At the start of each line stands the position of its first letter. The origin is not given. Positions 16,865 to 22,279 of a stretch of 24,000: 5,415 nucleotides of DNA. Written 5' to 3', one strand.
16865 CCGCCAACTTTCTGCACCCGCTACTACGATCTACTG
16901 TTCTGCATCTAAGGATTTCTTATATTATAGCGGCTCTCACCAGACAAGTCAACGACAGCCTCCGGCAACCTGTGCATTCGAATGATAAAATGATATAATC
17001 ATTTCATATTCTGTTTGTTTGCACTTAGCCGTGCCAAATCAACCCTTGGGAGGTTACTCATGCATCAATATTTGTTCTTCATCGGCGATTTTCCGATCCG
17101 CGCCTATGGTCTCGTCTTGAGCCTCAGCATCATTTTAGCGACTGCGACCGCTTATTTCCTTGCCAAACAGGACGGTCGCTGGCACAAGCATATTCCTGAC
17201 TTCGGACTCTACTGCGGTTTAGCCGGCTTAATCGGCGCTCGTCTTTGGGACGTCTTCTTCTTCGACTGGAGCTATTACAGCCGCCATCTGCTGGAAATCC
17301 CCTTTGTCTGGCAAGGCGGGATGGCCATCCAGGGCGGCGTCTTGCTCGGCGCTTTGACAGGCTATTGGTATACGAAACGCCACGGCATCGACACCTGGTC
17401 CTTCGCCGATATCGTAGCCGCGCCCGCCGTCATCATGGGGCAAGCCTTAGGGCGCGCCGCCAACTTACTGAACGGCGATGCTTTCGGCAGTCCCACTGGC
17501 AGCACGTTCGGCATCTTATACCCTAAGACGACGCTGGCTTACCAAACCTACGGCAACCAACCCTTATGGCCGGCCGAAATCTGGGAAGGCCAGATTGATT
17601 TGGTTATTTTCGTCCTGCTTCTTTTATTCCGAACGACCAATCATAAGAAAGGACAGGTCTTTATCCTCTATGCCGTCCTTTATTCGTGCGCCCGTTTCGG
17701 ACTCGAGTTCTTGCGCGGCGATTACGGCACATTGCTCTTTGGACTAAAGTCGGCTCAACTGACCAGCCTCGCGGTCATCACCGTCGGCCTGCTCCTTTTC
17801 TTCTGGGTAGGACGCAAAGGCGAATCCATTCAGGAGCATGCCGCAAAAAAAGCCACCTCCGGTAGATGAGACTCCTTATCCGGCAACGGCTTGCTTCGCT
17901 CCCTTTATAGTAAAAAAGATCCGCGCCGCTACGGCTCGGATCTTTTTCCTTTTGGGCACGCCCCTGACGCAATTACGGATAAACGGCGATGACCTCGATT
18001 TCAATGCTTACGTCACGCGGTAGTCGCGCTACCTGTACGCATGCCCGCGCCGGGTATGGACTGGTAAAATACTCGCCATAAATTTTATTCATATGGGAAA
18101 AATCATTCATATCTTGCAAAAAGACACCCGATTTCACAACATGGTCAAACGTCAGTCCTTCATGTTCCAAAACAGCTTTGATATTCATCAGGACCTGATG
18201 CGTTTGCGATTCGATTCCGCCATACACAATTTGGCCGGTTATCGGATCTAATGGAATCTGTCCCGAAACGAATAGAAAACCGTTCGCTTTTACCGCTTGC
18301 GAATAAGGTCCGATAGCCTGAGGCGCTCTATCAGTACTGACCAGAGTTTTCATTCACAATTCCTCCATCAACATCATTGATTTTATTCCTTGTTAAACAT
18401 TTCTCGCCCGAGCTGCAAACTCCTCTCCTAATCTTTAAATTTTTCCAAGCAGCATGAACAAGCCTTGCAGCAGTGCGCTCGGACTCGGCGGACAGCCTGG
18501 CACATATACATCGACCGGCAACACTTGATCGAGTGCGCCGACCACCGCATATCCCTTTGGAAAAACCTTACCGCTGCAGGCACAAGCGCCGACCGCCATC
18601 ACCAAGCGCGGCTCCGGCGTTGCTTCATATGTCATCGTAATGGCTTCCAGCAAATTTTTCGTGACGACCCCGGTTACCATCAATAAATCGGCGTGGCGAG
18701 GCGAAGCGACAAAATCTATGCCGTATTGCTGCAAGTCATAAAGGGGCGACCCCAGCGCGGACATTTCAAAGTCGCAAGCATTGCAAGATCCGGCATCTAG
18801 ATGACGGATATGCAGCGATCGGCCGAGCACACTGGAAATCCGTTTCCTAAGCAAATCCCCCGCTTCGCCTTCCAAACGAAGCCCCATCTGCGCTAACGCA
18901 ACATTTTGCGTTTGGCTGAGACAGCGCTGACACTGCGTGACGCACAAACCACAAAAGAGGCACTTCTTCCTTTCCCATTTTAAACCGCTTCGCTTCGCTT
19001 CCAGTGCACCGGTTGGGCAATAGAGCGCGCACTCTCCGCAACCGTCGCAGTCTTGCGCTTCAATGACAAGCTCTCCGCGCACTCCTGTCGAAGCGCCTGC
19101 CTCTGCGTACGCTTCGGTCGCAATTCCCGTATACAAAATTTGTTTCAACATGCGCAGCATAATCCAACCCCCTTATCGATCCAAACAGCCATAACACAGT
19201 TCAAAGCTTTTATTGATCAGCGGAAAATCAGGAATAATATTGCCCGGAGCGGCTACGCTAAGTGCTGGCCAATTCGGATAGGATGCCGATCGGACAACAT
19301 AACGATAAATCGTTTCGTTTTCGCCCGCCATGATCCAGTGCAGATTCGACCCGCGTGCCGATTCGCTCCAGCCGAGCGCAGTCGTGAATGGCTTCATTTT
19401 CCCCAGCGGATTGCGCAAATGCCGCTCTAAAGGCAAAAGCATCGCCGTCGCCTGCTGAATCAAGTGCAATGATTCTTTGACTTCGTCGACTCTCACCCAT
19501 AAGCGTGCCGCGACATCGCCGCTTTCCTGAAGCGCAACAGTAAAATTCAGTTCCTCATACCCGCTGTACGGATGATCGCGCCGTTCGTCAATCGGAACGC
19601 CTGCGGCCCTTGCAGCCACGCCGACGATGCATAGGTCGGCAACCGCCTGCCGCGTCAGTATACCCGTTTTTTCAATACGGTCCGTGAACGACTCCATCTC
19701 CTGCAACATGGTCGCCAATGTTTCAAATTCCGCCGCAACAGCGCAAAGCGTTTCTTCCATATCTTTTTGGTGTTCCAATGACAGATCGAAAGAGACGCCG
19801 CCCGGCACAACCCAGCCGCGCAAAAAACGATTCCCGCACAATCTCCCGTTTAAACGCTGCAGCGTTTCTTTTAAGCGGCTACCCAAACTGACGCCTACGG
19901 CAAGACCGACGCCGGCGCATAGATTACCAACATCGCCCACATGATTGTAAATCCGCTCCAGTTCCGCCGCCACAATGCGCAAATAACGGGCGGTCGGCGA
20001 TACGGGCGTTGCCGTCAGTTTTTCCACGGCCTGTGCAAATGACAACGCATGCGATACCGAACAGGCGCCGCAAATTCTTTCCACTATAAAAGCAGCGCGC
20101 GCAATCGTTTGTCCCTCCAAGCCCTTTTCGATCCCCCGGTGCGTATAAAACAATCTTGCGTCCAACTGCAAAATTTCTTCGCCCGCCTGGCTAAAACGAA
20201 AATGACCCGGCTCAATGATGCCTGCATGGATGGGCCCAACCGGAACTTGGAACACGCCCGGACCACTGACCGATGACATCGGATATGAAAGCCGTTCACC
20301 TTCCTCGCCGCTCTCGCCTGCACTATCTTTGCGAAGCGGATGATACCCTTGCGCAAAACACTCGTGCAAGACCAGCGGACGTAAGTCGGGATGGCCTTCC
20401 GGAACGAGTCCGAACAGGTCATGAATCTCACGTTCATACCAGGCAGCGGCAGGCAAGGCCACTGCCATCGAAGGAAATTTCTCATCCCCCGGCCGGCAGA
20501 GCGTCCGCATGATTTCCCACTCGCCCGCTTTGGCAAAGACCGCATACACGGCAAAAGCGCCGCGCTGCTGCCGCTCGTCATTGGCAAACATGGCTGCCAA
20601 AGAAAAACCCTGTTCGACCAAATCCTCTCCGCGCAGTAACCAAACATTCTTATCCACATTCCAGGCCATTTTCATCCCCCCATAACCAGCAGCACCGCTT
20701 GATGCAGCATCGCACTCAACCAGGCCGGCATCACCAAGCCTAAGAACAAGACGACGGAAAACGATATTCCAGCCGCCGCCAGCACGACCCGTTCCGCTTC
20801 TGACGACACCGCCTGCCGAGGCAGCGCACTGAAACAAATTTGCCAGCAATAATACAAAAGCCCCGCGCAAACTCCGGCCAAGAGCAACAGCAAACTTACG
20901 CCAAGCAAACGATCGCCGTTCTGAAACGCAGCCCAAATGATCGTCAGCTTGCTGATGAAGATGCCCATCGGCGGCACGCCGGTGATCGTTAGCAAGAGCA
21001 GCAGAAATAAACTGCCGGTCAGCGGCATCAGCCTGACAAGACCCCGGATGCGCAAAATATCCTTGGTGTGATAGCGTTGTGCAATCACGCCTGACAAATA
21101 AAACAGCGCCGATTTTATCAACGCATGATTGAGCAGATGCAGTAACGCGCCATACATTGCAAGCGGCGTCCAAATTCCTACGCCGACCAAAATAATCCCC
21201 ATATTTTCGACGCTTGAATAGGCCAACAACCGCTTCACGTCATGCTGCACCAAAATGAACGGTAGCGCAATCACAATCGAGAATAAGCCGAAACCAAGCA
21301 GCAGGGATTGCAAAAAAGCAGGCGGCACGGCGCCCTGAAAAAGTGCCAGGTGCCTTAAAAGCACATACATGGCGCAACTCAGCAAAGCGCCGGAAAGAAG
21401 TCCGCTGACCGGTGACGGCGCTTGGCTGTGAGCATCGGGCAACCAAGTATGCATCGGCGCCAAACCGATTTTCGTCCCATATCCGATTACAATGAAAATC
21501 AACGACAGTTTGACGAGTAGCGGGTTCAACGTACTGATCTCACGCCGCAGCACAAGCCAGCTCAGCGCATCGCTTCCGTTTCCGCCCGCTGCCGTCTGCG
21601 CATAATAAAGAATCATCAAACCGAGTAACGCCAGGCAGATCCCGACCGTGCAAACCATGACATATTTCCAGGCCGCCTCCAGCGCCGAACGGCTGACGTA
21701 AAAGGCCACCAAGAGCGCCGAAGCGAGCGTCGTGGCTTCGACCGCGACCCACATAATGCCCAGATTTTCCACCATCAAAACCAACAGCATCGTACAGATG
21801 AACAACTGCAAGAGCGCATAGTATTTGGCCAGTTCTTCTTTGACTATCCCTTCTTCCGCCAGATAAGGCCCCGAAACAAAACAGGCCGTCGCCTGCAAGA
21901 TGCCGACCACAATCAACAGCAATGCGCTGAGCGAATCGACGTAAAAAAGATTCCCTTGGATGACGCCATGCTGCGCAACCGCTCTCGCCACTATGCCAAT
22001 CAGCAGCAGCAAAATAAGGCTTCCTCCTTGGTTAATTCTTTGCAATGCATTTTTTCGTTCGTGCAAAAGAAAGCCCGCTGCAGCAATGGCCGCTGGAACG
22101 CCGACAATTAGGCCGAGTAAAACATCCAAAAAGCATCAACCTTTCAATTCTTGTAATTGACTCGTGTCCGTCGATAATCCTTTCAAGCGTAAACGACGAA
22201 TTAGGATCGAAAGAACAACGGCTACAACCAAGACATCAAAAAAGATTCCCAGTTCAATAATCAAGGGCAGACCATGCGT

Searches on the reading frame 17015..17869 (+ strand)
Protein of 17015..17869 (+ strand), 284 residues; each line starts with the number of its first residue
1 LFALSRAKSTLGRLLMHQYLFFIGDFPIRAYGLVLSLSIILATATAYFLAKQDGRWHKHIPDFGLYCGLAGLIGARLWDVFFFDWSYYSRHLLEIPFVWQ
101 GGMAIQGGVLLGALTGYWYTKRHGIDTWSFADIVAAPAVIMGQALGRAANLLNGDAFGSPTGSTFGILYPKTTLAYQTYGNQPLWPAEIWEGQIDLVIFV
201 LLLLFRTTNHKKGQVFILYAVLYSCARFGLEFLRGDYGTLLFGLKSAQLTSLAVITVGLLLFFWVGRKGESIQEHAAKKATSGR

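Call 41: search_protein_families(library=pfam, proteins=[window:17015-17869:+], max_evalue=0.00001)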
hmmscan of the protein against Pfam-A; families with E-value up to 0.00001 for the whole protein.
window:17015-17869:+ (284 aa): 1 family
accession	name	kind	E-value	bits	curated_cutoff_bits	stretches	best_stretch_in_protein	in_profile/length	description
PF01790.23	LGT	-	4.9e-59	200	24.9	1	19-264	2-240/240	Prolipoprotein diacylglyceryl transferase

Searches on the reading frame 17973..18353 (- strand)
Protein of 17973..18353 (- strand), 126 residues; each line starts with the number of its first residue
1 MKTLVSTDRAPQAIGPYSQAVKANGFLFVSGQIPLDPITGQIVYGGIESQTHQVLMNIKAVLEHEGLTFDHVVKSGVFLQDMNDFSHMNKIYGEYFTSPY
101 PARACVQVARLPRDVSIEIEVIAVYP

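Call 41: search_protein_families(library=pfam, proteins=[window:17973-18353:-], max_evalue=0.00001)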
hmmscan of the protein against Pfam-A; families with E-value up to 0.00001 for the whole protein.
window:17973-18353:- (126 aa): 1 family
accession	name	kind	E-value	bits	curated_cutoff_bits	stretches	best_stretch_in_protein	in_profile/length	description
PF01042.26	Ribonuc_L-PSP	-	7.1e-45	152.4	27.3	1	8-124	2-120/121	Endoribonuclease L-PSP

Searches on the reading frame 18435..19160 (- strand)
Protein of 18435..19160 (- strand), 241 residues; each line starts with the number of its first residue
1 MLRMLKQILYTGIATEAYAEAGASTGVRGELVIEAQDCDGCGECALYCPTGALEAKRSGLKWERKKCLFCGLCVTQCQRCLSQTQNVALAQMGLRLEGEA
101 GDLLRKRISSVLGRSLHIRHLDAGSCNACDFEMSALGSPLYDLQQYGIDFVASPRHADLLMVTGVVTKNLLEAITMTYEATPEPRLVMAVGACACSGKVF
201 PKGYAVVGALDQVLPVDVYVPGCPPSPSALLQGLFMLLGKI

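Call 41: search_protein_families(library=pfam, proteins=[window:18435-19160:-], max_evalue=0.00001)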
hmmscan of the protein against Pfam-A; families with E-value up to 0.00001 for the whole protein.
window:18435-19160:- (241 aa): 5 families
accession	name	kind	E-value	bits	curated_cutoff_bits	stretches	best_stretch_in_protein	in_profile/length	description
PF01058.29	Oxidored_q6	-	3.7e-30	104.7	27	1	126-236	1-127/128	NADH ubiquinone oxidoreductase, 20 Kd subunit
PF00037.32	Fer4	-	1.2e-08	34.8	21.1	1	32-54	2-24/24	4Fe-4S binding domain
PF12838.12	Fer4_7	-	8.5e-07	29.8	27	0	38-77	2-48/52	4Fe-4S dicluster domain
PF13237.11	Fer4_10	-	1.8e-06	28.2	25.5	1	31-77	2-52/53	4Fe-4S dicluster domain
PF12837.12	Fer4_6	-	9.9e-06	25.7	25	0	32-53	3-24/24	4Fe-4S binding domain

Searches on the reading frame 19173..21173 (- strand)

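Call 41: search_protein_families(library=pfam, proteins=[window:19173-21173:-], max_evalue=0.00001)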
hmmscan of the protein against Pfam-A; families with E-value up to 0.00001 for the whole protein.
window:19173-21173:- (666 aa): 3 families
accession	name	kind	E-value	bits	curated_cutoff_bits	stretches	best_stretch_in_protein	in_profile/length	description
PF00346.24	Complex1_49kDa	-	3.6e-45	154.6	24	2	428-579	8-159/271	Respiratory-chain NADH dehydrogenase, 49 Kd subunit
PF00329.25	Complex1_30kDa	-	1.3e-20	74.7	22.5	1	191-286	25-120/124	Respiratory-chain NADH dehydrogenase, 30 Kd subunit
PF00374.24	NiFeSe_Hases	-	6.1e-10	39.1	25.8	1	346-412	1-67/508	Nickel-dependent hydrogenase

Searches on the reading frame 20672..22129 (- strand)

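Call 41: search_protein_families(library=pfam, proteins=[window:20672-22129:-], max_evalue=0.00001)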
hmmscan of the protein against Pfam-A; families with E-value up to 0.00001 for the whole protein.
window:20672-22129:- (485 aa): 1 family
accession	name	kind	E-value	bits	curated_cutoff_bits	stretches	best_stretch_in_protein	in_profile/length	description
PF00361.26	Proton_antipo_M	-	4.1e-53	180.9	21.5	1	122-409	3-283/294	NADH:quinone oxidoreductase/Mrp antiporter, TM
